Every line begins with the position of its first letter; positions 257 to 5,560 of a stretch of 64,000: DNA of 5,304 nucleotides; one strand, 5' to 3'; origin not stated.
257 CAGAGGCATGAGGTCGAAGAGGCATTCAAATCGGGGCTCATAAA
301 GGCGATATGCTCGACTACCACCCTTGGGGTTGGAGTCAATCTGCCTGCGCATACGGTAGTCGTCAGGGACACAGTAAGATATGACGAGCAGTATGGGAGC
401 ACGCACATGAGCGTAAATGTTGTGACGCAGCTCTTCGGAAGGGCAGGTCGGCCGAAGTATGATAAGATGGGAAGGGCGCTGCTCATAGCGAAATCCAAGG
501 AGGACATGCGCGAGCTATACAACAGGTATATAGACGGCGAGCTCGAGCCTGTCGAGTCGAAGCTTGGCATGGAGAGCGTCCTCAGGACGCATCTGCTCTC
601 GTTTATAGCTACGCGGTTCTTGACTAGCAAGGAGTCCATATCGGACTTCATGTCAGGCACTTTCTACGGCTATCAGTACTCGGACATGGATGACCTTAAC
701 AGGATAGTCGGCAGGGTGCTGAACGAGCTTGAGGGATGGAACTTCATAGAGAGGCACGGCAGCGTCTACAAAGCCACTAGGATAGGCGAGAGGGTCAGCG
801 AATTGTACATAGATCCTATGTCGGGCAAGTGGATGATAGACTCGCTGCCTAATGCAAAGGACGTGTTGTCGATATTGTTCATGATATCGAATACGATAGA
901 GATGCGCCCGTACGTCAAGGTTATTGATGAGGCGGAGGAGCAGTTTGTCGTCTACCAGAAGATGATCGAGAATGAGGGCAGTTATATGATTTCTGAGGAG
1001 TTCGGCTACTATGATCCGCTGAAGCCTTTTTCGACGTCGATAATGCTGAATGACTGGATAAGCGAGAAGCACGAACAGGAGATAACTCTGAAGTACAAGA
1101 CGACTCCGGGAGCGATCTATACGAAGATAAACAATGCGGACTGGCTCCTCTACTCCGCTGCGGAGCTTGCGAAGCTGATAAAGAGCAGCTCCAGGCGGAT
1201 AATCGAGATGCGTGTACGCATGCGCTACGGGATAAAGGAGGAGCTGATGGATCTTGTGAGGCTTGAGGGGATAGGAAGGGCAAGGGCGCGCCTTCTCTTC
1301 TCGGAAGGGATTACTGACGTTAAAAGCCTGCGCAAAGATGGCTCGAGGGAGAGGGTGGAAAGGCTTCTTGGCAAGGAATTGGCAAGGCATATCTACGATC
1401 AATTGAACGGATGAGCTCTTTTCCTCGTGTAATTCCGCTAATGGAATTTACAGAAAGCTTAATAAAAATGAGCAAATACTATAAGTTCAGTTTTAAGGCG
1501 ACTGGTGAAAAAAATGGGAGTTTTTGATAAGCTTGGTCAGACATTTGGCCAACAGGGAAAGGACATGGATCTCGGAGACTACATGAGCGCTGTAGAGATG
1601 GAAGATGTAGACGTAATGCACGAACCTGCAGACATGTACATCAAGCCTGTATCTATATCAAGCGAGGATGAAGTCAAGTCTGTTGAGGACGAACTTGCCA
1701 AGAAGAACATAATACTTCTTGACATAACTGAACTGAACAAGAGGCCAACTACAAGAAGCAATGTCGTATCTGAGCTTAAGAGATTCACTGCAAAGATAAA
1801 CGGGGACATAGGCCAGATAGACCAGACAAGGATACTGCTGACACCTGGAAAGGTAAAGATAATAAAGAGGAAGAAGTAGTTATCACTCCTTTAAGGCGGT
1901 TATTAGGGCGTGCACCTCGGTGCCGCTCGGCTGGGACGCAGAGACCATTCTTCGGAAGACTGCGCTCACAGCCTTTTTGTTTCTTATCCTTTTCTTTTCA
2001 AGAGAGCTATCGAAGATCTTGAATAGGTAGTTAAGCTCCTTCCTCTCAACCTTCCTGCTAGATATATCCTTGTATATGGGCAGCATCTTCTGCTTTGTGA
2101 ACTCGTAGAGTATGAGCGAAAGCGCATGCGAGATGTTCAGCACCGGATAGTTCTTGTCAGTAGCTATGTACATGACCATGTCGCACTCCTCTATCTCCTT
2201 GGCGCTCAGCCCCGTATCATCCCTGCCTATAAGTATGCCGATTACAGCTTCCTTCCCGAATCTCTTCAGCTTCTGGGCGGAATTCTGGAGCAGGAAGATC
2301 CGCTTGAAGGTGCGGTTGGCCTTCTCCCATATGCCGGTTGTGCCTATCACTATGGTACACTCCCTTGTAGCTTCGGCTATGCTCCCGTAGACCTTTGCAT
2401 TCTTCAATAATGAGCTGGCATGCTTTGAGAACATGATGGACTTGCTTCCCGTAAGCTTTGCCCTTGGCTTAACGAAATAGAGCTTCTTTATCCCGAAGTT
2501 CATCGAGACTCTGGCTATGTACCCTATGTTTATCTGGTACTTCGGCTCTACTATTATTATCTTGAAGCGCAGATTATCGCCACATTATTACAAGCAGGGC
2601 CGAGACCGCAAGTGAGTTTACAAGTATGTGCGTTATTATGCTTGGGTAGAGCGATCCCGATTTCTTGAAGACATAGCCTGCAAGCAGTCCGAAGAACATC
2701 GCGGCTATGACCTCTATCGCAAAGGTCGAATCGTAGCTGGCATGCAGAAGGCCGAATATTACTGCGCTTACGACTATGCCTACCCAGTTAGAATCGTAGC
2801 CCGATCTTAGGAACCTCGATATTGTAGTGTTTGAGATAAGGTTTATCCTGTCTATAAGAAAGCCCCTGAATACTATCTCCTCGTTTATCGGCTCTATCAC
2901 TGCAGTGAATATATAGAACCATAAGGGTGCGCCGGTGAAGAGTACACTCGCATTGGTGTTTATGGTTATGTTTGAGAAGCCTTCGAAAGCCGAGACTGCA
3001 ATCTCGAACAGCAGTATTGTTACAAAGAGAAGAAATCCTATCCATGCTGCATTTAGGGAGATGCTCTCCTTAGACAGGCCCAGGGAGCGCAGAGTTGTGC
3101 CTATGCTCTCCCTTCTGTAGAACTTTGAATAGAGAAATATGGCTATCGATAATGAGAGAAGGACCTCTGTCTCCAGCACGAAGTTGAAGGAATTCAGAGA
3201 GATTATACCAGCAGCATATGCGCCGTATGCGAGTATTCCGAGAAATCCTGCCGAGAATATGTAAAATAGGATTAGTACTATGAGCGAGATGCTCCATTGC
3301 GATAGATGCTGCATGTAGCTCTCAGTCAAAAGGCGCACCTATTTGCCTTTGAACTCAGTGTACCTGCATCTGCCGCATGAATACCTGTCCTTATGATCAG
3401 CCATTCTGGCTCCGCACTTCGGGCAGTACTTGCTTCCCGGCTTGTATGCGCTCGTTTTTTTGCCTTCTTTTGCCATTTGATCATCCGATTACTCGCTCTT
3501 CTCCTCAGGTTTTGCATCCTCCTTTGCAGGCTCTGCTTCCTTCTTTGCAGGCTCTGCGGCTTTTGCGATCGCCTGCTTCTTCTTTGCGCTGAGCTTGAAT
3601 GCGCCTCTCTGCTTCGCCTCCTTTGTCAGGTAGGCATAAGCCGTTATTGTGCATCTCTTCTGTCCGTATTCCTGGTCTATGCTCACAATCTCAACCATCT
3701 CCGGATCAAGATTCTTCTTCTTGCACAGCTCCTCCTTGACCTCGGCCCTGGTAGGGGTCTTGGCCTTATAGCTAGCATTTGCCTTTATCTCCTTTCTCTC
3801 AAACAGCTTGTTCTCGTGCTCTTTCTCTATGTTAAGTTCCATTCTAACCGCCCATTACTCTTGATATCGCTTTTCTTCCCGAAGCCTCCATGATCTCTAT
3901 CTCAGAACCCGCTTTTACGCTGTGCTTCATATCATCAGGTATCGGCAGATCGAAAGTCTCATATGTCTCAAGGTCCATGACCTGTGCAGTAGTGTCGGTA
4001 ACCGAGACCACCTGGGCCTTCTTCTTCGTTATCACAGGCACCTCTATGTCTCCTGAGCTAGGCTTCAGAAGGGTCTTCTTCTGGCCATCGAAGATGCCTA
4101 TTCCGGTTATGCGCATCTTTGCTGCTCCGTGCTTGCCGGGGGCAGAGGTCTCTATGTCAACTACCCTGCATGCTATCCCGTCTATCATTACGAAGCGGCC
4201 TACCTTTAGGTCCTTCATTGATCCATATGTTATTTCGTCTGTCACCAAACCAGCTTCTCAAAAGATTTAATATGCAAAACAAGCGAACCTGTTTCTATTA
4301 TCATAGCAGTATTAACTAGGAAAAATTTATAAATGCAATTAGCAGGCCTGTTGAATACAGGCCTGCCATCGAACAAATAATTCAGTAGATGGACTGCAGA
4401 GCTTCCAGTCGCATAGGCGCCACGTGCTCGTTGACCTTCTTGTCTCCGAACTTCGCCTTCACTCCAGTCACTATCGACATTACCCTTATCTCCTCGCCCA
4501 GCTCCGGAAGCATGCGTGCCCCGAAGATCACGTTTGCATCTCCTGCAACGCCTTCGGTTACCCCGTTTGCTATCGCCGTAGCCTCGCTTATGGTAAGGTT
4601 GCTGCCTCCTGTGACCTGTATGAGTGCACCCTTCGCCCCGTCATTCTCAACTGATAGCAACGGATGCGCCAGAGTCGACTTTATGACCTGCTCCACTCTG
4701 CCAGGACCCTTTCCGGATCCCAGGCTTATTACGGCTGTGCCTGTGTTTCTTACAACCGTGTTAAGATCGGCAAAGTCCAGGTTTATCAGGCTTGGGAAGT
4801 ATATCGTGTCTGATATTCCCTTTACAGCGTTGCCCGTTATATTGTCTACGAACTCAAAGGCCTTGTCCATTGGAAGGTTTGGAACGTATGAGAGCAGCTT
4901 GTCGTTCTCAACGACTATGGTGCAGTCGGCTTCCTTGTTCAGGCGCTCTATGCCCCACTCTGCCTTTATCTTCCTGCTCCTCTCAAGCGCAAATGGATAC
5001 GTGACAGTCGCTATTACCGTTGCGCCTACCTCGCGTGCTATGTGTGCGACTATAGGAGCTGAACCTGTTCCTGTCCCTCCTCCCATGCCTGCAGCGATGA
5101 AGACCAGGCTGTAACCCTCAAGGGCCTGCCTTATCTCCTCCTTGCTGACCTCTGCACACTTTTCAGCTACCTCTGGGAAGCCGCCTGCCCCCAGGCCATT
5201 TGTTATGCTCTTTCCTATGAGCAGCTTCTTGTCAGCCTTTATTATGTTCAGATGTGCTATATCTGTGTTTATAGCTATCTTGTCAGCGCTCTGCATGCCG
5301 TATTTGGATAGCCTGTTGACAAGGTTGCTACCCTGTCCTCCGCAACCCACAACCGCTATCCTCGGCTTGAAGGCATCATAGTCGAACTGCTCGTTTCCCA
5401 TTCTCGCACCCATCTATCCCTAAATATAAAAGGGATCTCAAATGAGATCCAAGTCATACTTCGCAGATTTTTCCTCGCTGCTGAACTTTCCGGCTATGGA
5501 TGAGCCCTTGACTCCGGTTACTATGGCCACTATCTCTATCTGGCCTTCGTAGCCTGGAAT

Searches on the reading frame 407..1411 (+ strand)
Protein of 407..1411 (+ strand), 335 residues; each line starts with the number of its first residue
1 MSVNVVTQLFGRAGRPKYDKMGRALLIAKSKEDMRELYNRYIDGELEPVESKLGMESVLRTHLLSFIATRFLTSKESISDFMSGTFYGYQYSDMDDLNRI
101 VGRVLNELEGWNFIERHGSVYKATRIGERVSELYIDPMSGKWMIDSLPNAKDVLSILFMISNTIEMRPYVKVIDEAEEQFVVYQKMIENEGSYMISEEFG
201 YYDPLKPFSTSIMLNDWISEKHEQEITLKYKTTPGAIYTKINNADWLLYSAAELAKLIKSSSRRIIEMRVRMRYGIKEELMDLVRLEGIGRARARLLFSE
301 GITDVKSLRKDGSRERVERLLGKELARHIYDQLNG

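Call 69: search_protein_families(library=pfam, proteins=[window:407-1411:+], max_evalue=0.00001)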
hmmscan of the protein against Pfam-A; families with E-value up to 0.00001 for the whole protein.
window:407-1411:+ (335 aa): 2 families
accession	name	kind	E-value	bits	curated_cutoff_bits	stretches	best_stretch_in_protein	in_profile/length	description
PF21280.2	Helicase_dom4_arc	-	2.8e-24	85.8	27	1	154-275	1-125/125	Archaeal helicase, domain 4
PF20470.4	HTH_61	-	1.5e-07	32.1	24.3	1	25-115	4-92/92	Helix-turn-helix domain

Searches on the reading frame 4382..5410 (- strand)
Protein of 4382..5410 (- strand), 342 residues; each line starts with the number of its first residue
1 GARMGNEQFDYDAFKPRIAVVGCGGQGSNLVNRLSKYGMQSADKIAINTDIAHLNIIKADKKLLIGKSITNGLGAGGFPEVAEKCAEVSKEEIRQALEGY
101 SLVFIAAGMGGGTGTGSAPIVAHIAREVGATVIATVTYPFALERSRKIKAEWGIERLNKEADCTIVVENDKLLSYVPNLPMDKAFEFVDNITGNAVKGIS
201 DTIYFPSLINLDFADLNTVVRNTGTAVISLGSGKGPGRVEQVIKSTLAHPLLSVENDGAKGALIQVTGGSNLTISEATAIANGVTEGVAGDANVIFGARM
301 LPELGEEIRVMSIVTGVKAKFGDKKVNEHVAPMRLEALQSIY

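Call 69: search_protein_families(library=pfam, proteins=[window:4382-5410:-], max_evalue=0.00001)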
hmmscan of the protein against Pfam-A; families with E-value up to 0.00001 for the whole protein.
window:4382-5410:- (342 aa): 2 families
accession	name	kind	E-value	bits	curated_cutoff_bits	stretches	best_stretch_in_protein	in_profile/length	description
PF00091.31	Tubulin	-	1.1e-41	143.6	33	1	17-175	1-188/190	Tubulin/FtsZ family, GTPase domain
PF12327.13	FtsZ_C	-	6.3e-26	91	27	1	224-318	1-95/95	FtsZ family, C-terminal domain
